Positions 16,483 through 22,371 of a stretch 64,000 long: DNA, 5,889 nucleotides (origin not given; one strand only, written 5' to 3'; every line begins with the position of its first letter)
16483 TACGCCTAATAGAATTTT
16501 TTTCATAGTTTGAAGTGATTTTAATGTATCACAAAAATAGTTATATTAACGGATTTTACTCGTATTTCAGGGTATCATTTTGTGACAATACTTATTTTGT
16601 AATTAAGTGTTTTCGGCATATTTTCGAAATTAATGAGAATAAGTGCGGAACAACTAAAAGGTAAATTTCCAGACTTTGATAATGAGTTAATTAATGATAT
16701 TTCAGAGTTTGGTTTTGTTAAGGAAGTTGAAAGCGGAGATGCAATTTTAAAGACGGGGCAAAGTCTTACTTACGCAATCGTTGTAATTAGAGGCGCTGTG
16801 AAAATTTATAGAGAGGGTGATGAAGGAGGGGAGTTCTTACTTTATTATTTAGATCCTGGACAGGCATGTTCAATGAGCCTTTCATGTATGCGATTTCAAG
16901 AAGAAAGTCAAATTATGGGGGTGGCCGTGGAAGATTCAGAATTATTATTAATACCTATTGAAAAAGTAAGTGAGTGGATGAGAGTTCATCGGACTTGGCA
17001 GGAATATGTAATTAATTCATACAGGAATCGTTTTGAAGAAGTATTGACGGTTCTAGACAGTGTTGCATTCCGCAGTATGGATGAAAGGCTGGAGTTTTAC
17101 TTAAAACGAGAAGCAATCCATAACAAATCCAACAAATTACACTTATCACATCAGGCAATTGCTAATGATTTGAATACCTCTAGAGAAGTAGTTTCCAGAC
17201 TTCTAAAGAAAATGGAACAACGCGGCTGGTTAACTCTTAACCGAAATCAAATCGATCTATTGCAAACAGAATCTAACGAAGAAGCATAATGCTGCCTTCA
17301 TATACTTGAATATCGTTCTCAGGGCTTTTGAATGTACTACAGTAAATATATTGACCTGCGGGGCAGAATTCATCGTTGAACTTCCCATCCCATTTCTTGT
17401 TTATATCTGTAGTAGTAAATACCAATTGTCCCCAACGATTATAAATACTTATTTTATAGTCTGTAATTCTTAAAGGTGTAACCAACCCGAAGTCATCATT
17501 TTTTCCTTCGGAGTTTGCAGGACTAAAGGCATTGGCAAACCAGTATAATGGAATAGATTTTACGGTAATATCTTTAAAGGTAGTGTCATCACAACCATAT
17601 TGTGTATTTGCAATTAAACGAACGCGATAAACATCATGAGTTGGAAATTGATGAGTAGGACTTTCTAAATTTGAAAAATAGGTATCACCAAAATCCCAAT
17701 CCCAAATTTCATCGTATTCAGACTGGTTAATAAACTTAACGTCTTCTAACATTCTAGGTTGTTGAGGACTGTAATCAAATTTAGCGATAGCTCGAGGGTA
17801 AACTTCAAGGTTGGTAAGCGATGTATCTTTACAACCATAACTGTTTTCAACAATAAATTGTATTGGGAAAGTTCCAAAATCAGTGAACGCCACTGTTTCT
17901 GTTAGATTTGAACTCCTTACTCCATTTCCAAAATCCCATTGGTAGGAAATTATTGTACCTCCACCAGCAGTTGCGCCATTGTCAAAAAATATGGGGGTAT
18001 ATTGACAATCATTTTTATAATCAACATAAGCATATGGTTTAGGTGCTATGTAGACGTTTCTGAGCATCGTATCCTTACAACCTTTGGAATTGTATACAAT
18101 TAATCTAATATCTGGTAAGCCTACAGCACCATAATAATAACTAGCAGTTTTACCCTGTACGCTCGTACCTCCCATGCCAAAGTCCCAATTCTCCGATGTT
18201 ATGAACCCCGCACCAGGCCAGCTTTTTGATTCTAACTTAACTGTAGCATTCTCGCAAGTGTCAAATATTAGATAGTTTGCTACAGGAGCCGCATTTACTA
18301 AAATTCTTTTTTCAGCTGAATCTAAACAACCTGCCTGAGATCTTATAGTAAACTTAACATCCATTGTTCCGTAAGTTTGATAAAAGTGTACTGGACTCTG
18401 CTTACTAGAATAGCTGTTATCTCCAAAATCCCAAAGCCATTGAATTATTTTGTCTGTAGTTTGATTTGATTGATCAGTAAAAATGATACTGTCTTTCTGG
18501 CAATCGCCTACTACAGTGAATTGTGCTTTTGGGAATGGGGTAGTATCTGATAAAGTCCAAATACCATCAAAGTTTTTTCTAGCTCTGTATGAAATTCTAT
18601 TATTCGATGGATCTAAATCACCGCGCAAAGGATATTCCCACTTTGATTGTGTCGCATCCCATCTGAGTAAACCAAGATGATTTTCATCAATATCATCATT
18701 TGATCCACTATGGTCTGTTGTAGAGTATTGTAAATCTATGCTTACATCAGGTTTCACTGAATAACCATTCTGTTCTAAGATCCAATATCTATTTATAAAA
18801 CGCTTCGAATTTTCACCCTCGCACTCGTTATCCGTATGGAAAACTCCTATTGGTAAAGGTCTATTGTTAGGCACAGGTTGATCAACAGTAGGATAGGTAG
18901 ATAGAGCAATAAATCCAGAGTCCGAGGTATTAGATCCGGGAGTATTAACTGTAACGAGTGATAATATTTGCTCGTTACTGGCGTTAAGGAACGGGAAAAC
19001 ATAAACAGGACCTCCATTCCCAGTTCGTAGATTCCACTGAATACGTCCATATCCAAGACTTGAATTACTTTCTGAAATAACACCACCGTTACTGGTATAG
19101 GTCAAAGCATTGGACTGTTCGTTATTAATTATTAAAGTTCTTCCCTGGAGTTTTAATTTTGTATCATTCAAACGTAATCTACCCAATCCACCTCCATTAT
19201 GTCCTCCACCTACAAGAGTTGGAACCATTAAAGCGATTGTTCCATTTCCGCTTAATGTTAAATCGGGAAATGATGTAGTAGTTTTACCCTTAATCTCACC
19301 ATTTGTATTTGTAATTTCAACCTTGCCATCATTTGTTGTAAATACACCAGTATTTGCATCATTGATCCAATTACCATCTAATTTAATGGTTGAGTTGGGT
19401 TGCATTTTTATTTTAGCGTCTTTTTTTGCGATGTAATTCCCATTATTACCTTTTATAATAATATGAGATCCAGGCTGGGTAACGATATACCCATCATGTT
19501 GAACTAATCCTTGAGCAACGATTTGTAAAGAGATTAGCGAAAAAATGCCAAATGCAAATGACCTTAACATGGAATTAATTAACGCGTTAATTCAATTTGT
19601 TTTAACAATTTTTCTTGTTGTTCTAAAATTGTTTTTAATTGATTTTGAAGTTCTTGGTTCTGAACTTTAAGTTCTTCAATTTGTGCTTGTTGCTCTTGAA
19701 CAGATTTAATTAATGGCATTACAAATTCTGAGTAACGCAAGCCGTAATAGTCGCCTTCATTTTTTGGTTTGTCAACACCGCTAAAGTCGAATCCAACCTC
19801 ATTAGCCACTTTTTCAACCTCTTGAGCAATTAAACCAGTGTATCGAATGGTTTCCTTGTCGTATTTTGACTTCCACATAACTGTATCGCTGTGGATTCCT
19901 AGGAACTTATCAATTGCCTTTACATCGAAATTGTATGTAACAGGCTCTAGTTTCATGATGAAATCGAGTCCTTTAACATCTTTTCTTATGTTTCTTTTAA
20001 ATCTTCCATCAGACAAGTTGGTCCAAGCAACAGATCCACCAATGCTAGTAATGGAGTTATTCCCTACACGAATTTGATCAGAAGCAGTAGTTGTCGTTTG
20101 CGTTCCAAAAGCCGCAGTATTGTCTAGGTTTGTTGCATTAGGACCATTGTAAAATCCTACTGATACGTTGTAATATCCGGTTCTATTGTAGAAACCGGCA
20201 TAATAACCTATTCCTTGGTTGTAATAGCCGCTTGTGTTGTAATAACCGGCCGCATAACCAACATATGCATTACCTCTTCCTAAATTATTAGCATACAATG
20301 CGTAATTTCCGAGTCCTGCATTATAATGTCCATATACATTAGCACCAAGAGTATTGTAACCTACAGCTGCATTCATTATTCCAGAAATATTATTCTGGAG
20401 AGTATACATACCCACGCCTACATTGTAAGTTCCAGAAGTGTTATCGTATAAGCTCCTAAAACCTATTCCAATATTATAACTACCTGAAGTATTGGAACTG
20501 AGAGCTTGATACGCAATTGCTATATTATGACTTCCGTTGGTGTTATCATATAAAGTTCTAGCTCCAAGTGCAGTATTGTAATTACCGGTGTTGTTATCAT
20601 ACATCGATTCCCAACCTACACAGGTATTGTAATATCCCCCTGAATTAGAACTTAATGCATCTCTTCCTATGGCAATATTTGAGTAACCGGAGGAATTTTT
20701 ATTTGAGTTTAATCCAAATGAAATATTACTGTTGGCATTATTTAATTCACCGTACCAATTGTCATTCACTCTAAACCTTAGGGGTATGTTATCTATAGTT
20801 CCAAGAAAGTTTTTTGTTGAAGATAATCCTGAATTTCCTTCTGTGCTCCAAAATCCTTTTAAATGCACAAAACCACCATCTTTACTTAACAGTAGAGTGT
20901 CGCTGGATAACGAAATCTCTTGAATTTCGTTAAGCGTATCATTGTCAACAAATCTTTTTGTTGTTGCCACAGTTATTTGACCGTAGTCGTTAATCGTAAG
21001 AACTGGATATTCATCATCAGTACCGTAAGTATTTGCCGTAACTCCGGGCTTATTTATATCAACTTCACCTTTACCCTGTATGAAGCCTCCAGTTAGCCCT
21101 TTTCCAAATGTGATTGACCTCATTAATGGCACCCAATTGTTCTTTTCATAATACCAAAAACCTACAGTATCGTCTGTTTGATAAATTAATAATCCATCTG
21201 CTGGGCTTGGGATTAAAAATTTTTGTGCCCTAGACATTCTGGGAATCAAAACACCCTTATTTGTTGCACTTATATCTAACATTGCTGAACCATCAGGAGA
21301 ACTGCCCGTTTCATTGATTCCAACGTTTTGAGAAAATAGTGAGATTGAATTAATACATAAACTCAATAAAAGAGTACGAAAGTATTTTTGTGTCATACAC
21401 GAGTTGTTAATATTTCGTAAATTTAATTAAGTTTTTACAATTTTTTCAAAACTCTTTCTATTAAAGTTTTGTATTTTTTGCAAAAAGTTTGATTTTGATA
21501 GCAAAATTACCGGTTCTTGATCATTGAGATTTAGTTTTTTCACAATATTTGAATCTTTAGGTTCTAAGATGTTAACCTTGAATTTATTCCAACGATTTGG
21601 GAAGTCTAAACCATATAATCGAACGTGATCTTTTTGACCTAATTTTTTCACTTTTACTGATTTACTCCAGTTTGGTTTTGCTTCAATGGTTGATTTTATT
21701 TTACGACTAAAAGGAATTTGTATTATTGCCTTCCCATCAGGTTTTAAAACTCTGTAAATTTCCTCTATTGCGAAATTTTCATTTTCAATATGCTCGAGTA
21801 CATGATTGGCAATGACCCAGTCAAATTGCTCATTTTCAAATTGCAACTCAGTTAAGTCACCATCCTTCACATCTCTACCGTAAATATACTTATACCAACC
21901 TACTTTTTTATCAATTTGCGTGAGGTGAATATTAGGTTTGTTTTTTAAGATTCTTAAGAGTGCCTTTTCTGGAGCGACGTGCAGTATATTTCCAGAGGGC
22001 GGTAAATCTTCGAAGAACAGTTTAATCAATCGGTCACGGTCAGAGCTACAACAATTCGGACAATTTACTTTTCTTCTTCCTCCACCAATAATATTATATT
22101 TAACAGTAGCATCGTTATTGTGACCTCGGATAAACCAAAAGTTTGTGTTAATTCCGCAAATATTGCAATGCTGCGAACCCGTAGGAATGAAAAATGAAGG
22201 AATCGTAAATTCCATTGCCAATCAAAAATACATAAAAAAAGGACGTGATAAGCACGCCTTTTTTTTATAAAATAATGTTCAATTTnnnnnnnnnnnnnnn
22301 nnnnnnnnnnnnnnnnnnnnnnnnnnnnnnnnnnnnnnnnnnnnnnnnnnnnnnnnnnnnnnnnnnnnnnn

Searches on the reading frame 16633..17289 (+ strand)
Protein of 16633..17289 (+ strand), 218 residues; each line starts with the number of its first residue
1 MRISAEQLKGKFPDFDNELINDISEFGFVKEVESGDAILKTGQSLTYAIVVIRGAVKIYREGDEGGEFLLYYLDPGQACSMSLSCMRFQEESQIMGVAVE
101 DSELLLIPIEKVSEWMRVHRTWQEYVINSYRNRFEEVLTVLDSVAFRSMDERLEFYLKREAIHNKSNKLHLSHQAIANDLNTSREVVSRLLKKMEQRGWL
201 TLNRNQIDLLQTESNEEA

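Call 62: search_protein_families(library=pfam, proteins=[window:16633-17289:+], max_evalue=0.001)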
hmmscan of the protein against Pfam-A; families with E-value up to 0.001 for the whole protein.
window:16633-17289:+ (218 aa): 5 families
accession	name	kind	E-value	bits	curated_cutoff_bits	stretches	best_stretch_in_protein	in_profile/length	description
PF13545.12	HTH_Crp_2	-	6e-11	42.6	27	1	166-212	18-64/70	Crp-like helix-turn-helix domain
PF00027.35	cNMP_binding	-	5.7e-09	36.3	27.5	1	30-117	2-87/89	Cyclic nucleotide-binding domain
PF00325.26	Crp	-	5.4e-07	29.7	21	1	169-198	1-30/32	Bacterial regulatory proteins, crp family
PF01047.28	MarR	-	0.00035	20.8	24.6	1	172-201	19-48/59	MarR family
PF12802.13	MarR_2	-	0.00065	20.3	27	0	171-205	21-55/61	MarR family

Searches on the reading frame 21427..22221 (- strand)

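Call 62: search_protein_families(library=pfam, proteins=[window:21427-22221:-], max_evalue=0.001)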
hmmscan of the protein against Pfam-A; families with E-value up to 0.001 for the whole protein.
window:21427-22221:- (264 aa): 7 families
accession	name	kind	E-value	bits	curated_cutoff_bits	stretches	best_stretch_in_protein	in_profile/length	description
PF08241.18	Methyltransf_11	-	4.7e-13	50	21.2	1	117-167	45-95/95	Methyltransferase domain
PF13649.12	Methyltransf_25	-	2.3e-08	35.1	27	1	117-163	49-97/97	Methyltransferase domain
PF13847.12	Methyltransf_31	-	9.6e-08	32.3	27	1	119-184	59-127/145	Methyltransferase domain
PF13489.12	Methyltransf_23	-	1.1e-07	32.1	27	1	122-178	71-126/164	Methyltransferase domain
PF08242.18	Methyltransf_12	-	4.4e-07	31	30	1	120-164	55-97/98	Methyltransferase domain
PF01209.24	Ubie_methyltran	-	0.00023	21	20.1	1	122-180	106-163/233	ubiE/COQ5 methyltransferase family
PF20922.3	Anamorsin_N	-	0.0008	19.6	27.1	0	123-176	42-96/163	Anamorsin, N-terminal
